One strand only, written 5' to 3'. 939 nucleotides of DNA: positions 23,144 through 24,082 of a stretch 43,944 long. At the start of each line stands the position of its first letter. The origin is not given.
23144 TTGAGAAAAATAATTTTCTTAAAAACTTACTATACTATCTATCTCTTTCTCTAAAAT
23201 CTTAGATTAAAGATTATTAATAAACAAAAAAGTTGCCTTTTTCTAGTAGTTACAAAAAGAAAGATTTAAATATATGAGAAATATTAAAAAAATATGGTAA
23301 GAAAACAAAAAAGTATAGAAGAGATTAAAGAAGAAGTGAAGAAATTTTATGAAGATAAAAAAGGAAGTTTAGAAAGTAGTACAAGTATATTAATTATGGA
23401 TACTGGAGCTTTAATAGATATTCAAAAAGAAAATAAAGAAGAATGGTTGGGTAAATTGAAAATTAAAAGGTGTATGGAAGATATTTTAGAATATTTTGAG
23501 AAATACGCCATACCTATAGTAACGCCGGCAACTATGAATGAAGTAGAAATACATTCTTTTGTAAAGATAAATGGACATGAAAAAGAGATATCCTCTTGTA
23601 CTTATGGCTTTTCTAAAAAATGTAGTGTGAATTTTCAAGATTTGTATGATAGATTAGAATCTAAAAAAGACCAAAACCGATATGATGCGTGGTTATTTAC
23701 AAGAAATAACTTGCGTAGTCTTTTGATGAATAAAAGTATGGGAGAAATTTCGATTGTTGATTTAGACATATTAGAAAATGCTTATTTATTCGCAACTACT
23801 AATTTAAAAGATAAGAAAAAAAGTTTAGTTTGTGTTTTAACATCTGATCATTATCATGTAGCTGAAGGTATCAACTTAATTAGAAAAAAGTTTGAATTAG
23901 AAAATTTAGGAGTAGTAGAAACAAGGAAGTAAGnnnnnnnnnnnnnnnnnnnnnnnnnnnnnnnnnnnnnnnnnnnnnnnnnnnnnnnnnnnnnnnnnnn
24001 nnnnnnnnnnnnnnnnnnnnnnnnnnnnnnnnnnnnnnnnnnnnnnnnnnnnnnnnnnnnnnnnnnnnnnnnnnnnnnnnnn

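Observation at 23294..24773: Translationally coupled PIN RNase and Rnl2-like RNA ligase: a candidate RNA cut-and-reseal cassette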

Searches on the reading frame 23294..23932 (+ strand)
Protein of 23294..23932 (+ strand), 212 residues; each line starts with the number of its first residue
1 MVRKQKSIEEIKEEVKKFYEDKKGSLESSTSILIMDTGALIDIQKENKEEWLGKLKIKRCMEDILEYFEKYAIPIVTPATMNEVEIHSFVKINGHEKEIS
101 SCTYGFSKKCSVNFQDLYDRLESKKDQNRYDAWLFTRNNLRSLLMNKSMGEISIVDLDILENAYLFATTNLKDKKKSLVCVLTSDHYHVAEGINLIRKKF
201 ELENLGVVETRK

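Call 3: search_protein_families(library=pfam, proteins=[window:23294-23932:+], max_evalue=1)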
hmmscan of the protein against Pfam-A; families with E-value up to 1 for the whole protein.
window:23294-23932:+ (212 aa): 2 families
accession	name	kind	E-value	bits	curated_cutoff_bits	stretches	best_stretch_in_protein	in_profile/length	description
PF01902.24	Diphthami_syn_2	-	0.028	14.4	23.2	1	41-75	140-175/219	Diphthamide synthase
PF23302.1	HTH_DNAJC9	-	0.47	11.1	27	0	7-28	4-24/69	DNAJC9 HTH domain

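Call 4: search_protein_families(library=ncbifam, proteins=[window:23294-23932:+], max_evalue=1)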
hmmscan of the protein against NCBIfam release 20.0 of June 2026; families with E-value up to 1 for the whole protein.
window:23294-23932:+ (212 aa): 3 families
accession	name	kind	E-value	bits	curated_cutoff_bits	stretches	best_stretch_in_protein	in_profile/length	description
NF010507.0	PRK13922.10-6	equivalog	0.013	15.2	219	1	5-96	26-116/252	rod shape-determining protein MreC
TIGR02851.1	spore_V_T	equivalog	0.031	14.1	235.9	1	3-73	46-111/180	stage V sporulation protein T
NF003255.0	PRK04213.1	equivalog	0.032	13.6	164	1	4-48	69-111/204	GTP-binding protein EngB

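Call 6: search_solved_structures(query=window:23294-23932:+, max_evalue=10)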
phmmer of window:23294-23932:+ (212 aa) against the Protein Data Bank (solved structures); distinct sequences matched with E-value up to 10: 0.

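Call 7: search_protein_families(library=padloc, proteins=[window:23294-23932:+], max_evalue=1)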
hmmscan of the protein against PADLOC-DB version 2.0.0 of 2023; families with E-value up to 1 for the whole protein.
window:23294-23932:+ (212 aa): 0 families

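Call 8: search_protein_families(library=phrogs, proteins=[window:23294-23932:+], max_evalue=1)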
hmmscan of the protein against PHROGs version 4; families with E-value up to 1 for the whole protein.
window:23294-23932:+ (212 aa): 1 family
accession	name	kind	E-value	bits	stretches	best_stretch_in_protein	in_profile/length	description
phrog_20704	-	unknown function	0.32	12.2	1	126-176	27-77/130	-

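Call 12: find_homologous_proteins(query=window:23294-23929:+, max_evalue=0.01)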
Query window:23294-23929:+ (212 aa): 2 proteins with E <= 0.01 among 271 candidates.
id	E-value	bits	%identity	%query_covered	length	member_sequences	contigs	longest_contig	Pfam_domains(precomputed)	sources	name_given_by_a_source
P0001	4.2e-133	459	100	100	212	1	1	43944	-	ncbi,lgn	ncbi:MAG: hypothetical protein QW273_00190 [Candidatus Pacearchaeota archaeon]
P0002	2.3e-11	62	32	100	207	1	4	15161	-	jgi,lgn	-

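Call 14: find_encoding_contigs(protein=P0002, flank=6000, max_places=4)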
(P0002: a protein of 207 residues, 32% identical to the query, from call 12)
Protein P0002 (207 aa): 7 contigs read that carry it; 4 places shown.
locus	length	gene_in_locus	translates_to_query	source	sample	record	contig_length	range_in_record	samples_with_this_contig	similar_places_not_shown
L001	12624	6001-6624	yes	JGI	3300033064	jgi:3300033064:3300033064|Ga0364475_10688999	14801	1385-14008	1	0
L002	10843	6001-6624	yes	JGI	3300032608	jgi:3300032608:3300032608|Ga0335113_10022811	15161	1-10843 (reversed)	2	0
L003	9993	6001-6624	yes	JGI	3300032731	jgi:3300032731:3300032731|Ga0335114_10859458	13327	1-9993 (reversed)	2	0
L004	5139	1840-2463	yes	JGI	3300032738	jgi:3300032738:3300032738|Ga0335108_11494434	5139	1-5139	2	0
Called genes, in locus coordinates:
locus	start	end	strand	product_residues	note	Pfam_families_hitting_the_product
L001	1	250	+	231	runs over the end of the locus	PF01193:RNA_pol_L, PF01000:RNA_pol_A_bac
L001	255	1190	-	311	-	PF13847:Methyltransf_31 (faint), PF08241:Methyltransf_11 (faint), PF13649:Methyltransf_25 (faint)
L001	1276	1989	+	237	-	PF01978:TrmB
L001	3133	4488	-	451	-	PF04326:SLFN_AlbA_2 (weak), PF13749:HATPase_c_4 (weak)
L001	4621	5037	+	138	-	PF00828:Ribosomal_L27A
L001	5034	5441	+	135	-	PF00572:Ribosomal_L13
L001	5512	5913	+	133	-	PF00380:Ribosomal_S9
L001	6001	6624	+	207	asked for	-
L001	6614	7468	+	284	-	PF09414:RNA_ligase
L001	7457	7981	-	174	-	PF07508:Recombinase (faint)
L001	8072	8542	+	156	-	-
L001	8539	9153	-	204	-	PF01844:HNH, PF07508:Recombinase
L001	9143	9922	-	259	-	PF00239:Resolvase, PF07508:Recombinase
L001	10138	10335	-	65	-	-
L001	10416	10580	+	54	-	-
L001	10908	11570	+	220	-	-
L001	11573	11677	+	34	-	-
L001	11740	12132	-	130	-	PF00961:LAGLIDADG_1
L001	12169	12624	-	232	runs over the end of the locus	PF08279:HTH_11 (faint)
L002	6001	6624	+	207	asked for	-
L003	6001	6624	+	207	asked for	-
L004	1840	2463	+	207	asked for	-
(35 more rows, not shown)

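Call 29: search_protein_representatives(alignment_id=A2)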
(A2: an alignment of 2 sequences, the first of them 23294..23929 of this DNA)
Query: 2 sequences, 227 profile positions. Proteins with E-value up to 0.001 (for the whole library): 66; up to 1e-10: 32; up to 1e-30: 3. The best 66 are listed.
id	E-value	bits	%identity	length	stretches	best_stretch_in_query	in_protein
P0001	3.6e-117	406.1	-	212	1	1-223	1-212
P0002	4.4e-109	379.7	-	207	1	1-227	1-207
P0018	6.1e-31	124.0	-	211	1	1-223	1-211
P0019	4.7e-28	114.6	-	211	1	9-223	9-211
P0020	3.4e-27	111.8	-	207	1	31-223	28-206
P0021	1.0e-24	103.6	-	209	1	12-222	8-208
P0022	5.0e-22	94.9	-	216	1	6-223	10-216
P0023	5.7e-22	94.7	-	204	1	1-223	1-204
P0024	2.7e-19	85.9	-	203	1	1-223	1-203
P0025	7.0e-19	84.6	-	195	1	32-222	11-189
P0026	5.5e-18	81.7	-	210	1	6-223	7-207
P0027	1.9e-16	76.6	-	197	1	13-222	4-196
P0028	1.3e-15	73.9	-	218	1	24-222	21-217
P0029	2.0e-15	73.3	-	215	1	23-223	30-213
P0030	5.5e-15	71.8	-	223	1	1-222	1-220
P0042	1.8e-11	60.3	-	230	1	31-222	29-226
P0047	1.0e-10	57.9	-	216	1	23-209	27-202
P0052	6.8e-10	55.2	-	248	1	5-222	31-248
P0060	3.5e-08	49.6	-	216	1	6-223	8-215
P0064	5.1e-07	45.8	-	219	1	1-211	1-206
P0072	3.3e-05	39.9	-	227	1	11-212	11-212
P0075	1.5e-04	37.7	-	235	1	31-211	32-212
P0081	8.1e-04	35.3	-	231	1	30-219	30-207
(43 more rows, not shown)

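Call 31: search_solved_structures(query=A3, max_evalue=10, show_alignments=3)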
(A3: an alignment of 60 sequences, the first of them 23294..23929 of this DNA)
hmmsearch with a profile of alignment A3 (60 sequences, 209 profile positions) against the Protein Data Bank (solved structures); distinct sequences matched with E-value up to 10: 2.
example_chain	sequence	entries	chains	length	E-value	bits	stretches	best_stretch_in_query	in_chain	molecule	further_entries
9fhl_c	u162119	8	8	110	0.51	13.1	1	131-180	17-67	Small ribosomal subunit protein eS25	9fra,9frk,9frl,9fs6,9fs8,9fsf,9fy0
8qai_A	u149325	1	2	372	8.9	9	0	85-131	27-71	sc-CC-7-LI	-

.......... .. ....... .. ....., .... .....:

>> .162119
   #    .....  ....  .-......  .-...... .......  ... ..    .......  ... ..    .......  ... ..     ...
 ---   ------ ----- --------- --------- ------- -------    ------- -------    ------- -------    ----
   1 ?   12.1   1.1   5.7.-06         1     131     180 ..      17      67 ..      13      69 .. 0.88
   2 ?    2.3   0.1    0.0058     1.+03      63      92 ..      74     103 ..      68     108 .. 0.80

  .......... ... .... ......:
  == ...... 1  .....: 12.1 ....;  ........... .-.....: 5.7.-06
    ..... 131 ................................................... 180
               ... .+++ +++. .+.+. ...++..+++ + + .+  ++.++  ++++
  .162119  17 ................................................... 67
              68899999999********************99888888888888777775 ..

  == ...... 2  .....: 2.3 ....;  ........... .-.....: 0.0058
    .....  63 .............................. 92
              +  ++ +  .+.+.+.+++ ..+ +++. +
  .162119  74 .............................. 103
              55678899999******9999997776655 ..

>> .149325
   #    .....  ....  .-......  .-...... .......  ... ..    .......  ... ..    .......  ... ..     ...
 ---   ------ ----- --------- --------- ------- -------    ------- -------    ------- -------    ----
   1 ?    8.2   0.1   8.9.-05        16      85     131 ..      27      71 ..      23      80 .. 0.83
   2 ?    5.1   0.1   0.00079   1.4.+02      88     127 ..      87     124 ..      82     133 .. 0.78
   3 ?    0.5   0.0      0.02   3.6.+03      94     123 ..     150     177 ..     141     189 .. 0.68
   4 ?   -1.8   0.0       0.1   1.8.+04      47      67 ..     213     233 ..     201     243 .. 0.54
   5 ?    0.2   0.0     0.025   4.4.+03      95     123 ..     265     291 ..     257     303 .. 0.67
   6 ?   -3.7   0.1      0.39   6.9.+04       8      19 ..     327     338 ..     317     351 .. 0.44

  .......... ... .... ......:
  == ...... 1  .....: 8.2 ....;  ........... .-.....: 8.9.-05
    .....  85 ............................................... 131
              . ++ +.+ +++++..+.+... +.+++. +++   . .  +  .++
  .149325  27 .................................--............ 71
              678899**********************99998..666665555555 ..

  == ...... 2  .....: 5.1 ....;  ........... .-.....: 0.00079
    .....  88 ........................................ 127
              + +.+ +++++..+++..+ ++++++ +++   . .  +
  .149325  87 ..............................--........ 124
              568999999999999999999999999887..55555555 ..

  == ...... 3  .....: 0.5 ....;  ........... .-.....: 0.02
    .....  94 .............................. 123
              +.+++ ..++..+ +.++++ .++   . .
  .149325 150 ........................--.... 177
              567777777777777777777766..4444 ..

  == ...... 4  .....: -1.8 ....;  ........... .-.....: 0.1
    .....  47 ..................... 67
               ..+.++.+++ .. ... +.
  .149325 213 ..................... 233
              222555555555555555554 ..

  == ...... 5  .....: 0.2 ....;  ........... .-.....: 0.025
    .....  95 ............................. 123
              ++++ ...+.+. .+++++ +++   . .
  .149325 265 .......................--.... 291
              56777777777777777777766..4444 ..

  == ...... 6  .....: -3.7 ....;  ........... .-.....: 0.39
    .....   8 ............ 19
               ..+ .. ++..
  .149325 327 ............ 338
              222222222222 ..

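Call 32: search_protein_families(library=pfam, alignment_id=A3, max_evalue=0.1)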
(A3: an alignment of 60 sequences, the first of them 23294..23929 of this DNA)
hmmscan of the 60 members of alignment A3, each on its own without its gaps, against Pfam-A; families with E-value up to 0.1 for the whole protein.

A. member 1, window:23294-23929:+ (212 aa): 1 family
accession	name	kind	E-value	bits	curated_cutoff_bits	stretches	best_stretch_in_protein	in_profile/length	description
PF01902.24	Diphthami_syn_2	-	0.028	14.4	23.2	1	41-75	140-175/219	Diphthamide synthase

B. families by the number of members that match (of 60 scanned): 15 families
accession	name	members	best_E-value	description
PF13638.12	PIN_4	9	7.8e-05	PIN domain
PF16289.11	PIN_12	3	0.00091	PIN domain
PF21004.2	MCEL_GT_NTPase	1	0.0017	mRNA capping enzyme catalytic subunit, GTase, NTPase domain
PF18476.7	PIN_8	1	0.0097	PIN like domain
PF20780.2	TssR_M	1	0.024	TssR second domain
PF14278.11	TetR_C_8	1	0.025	Transcriptional regulator C-terminal region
PF22332.1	TAZ1_RBM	1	0.027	RAP1 binding motif of TAZ1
PF01902.24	Diphthami_syn_2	1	0.028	Diphthamide synthase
PF10130.15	PIN_2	1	0.03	PIN domain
PF17146.10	PIN_6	1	0.035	PIN domain of ribonuclease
PF16104.10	FPRL1_inhibitor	1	0.044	Formyl peptide receptor-like 1 inhibitory protein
PF08974.15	DUF1877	1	0.046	Domain of unknown function (DUF1877)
PF14367.12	DUF4411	1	0.062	Domain of unknown function (DUF4411)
PF16906.11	Ribosomal_L26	1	0.069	Ribosomal proteins L26 eukaryotic, L24P archaeal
PF01850.27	PIN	1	0.069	PIN domain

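Call 36: find_related_loci(query=A4, collection=genome_contigs, flank=4000)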
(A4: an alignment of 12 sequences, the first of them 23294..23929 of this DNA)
Query A4 (212 aa) in genome_contigs; peptide patterns used: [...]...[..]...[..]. (x = any residue, [..] = any of these).
80 stretches matched a pattern; 2 encode a relative of the query (tblastn E <= 1e-3); 2 distinct loci.
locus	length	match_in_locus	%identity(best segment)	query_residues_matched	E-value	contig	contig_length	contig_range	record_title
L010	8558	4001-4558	31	28-211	2e-25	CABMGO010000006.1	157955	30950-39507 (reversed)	uncultured archaeon isolate LFW-170_1 genome assembly, contig: LFW1701_6, whole genome shotgun sequence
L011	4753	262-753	31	29-197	4e-8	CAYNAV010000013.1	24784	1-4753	MAG TPA_asm: Candidatus Woesearchaeota archaeon isolate SRP178699_co1_438 genome assembly, contig: NODE_2280_length_2478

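Call 41: predict_structure(alignment_id=A3)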
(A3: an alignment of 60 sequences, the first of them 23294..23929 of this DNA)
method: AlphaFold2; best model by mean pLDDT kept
length: 212 residues; sequences in the alignment: 60
mean_pLDDT: 93.4   pTM: 0.90
mean pLDDT of the five models: 93.4, 93.1, 93.0, 92.7, 92.4
residues with pLDDT >= 90: 178; 70-90: 23; 50-70: 11; < 50: 0
segments of 3 or more residues with pLDDT < 50: none
pLDDT, mean of each block of 10 residues (from residue 1): 91 97 88 98 89 65 91 98 98 96 96 97 94 95 90 97 97 92 97 97 98 94
secondary structure, 60 per line:
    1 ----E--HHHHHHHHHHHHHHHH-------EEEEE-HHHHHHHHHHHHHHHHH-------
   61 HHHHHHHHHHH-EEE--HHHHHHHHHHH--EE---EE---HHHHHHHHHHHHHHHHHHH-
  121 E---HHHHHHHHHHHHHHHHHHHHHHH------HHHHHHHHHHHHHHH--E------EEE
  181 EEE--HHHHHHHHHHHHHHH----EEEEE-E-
elements in order: H8-23 E31-35 H37-53 H61-71 E73-75 H78-88 H101-119 H125-147 H154-168 E178-183 H186-200 E205-209

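Call 44: fold_search(model_id=the predicted structure, library=pdb)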
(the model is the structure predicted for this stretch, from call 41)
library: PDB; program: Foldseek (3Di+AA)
matches with E <= 10: 521; with E <= 0.001: 0
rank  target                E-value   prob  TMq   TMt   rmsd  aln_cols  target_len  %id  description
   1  3c2q_B                1.3e-01  0.20  0.30  0.21  14.4       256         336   10  Crystal structure of conserved putative LOR/SDH protein from Methanococcus maripaludis S2 (released 2008-02-05)
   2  3c2q_A                1.4e-01  0.21  0.30  0.22  14.0       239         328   10  Crystal structure of conserved putative LOR/SDH protein from Methanococcus maripaludis S2 (released 2008-02-05)
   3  9otr_A                1.4e-01  0.07  0.16  0.12  18.9       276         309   10  Crystal Structure of Salmonella FraB Deglycase, Crystal Form 4 with deletion of C-terminal residues 313-325. (released 2025-08-06)
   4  7e8k_D                1.7e-01  0.20  0.27  0.29  15.4       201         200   15  Crystal structure of Proteinaceous RNase P (PRORP) from Planctomycetes bacterium GWF2_40_8 (released 2022-03-02)
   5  8hr8_G                2.8e-01  0.06  0.21  0.08  15.7       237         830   13  Structure of heptameric RdrA ring (released 2023-02-01)
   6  3ibt                  3.3e-01  0.06  0.20  0.17  18.1       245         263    8  Structure of 1H-3-hydroxy-4-oxoquinoline 2,4-dioxygenase (QDO) (released 2010-02-02)
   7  3uow_A                5.1e-01  0.08  0.21  0.11  14.4       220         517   12  Crystal Structure of PF10_0123, a GMP Synthetase from Plasmodium Falciparum (released 2011-12-07)
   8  1qhg                  5.1e-01  0.05  0.20  0.09  18.5       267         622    8  STRUCTURE OF DNA HELICASE MUTANT WITH ADPNP (released 1999-07-13)
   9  8u3k_F                5.8e-01  0.04  0.16  0.05  18.5       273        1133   10  DdmDE handover complex (released 2024-07-10)
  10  6tlk_B                7.4e-01  0.06  0.19  0.15  16.7       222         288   10  Structure of methylene-tetrahydromethanopterin dehydrogenase from Methylorubrum extorquens AM1 in an open conformation (released 2020-02-26)
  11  2a3n                  7.4e-01  0.04  0.18  0.13  17.2       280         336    9  Crystal structure of a putative glucosamine-fructose-6-phosphate aminotransferase (stm4540.s) from salmonella typhimuriu (released 2005-07-26)
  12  1vmi                  7.8e-01  0.10  0.28  0.20  10.4       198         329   11  Crystal structure of Putative phosphate acetyltransferase (np_416953.1) from Escherichia coli k12 at 2.32 A resolution (released 2004-10-12)
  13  3u4q_B                7.8e-01  0.03  0.17  0.06  20.9       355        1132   12  Structure of AddAB-DNA complex at 2.8 angstroms (released 2012-03-21)
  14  6zn9_F                8.3e-01  0.14  0.32  0.23   7.6       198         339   10  MaeB PTA domain apoprotein (released 2021-02-17)
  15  9e91_A                8.3e-01  0.08  0.29  0.19  12.5       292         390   11  Ec83 Retron PtuA Dimer bound to ATP (released 2025-07-02)
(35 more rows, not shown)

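Call 51: find_related_loci(query=A4, collection=metagenome_contigs, flank=3500)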
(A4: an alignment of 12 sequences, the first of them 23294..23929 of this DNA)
Query A4 (212 aa) in metagenome_contigs; peptide patterns used: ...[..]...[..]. (x = any residue, [..] = any of these).
286 stretches matched a pattern; 2 encode a relative of the query (tblastn E <= 1e-3); 2 distinct loci.
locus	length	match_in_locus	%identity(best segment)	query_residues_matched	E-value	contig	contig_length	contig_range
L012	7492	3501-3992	31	29-197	5e-8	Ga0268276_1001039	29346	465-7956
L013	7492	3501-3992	31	29-197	5e-8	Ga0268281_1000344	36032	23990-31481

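Call 53: find_homologous_proteins(query=A3, max_evalue=0.001)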
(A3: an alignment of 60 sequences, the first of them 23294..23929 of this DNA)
Query A3 (60 sequences) (212 aa, profile of the alignment): 7 proteins with E <= 0.001 among 8000 candidates.
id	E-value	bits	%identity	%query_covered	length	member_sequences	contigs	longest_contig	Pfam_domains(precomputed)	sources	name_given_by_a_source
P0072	2.2e-55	205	24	87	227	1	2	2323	-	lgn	-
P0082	4.3e-54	201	26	82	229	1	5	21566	-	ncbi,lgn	-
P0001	7.7e-52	194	100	100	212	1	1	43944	-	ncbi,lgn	ncbi:MAG: hypothetical protein QW273_00190 [Candidatus Pacearchaeota archaeon]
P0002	1.2e-45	174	32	100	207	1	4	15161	-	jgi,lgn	-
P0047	1.8e-40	157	27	100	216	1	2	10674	-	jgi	jgi:hypothetical protein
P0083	5.5e-32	129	24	91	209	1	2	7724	-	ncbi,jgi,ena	-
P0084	2.7e-31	127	30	78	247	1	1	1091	-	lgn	-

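Call 54: find_encoding_contigs(protein=P0082, flank=4000, max_places=2)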
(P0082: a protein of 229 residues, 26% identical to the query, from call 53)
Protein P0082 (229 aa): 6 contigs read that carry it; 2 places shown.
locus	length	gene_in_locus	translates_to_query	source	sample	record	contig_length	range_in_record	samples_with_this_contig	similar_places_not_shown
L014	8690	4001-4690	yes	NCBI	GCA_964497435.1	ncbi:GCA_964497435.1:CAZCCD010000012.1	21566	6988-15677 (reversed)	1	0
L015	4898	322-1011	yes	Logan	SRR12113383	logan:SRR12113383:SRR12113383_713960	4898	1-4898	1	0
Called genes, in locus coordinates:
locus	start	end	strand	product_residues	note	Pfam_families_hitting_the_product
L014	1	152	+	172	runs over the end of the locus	PF02778:tRNA_int_endo_N, PF01974:tRNA_int_endo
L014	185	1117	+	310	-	-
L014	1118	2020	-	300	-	PF00089:Trypsin, PF13365:Trypsin_2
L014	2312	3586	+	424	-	PF18195:GatD_N, PF00710:Asparaginase, PF17763:Asparaginase_C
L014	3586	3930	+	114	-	-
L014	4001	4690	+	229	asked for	-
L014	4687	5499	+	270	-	PF09414:RNA_ligase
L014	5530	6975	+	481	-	PF02934:GatB_N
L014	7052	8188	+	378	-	PF04041:Glyco_hydro_130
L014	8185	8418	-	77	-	-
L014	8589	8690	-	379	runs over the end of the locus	PF20706:GT4-conflict, PF00534:Glycos_transf_1, PF13692:Glyco_trans_1_4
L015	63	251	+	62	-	-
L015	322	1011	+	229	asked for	-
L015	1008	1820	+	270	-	PF09414:RNA_ligase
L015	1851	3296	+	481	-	PF02934:GatB_N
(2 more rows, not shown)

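Call 55: find_encoding_contigs(protein=P0047, flank=4000, max_places=2)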
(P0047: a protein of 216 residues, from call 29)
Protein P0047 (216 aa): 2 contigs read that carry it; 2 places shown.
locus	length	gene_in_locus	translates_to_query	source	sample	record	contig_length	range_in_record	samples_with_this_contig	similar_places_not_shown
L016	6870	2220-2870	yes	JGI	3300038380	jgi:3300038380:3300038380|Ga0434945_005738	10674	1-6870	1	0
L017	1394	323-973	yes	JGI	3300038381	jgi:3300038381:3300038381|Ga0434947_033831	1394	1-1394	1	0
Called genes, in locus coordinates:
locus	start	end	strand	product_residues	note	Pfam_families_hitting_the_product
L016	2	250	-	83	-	?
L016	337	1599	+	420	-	PF18195:GatD_N, PF00710:Asparaginase, PF17763:Asparaginase_C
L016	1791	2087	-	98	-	PF12089:DUF3566 (faint)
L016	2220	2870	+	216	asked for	-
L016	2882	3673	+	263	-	PF09414:RNA_ligase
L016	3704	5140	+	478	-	PF02934:GatB_N, PF02637:GatB_Yqey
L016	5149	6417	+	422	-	PF01336:tRNA_anti-codon, PF00152:tRNA-synt_2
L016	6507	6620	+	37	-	-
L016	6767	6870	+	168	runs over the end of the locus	-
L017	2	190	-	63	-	?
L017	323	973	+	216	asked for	-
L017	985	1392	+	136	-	?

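Call 56: find_encoding_contigs(protein=P0083, flank=4000, max_places=2)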
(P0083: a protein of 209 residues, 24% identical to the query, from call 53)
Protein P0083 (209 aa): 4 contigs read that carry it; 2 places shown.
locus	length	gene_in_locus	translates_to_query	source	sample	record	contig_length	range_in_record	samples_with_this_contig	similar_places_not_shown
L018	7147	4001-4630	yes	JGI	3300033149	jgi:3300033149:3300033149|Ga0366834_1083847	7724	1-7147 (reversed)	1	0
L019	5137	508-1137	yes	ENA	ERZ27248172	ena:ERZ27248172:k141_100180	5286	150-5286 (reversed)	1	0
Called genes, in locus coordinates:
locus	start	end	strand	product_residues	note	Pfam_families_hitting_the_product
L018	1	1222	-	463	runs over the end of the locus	PF02934:GatB_N, PF02637:GatB_Yqey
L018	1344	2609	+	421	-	PF18195:GatD_N, PF00710:Asparaginase, PF17763:Asparaginase_C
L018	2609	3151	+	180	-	PF01161:PBP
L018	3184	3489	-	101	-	PF12089:DUF3566 (faint)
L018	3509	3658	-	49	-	PF06210:DUF1003 (weak)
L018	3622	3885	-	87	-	PF06210:DUF1003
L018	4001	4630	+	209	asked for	-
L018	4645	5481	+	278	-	PF09414:RNA_ligase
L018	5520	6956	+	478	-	PF02934:GatB_N, PF02637:GatB_Yqey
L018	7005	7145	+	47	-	?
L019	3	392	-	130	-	?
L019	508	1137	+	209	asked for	-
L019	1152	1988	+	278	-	PF09414:RNA_ligase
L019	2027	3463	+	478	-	PF02934:GatB_N, PF02637:GatB_Yqey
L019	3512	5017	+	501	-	PF08903:DUF1846, PF20921:DUF1846_C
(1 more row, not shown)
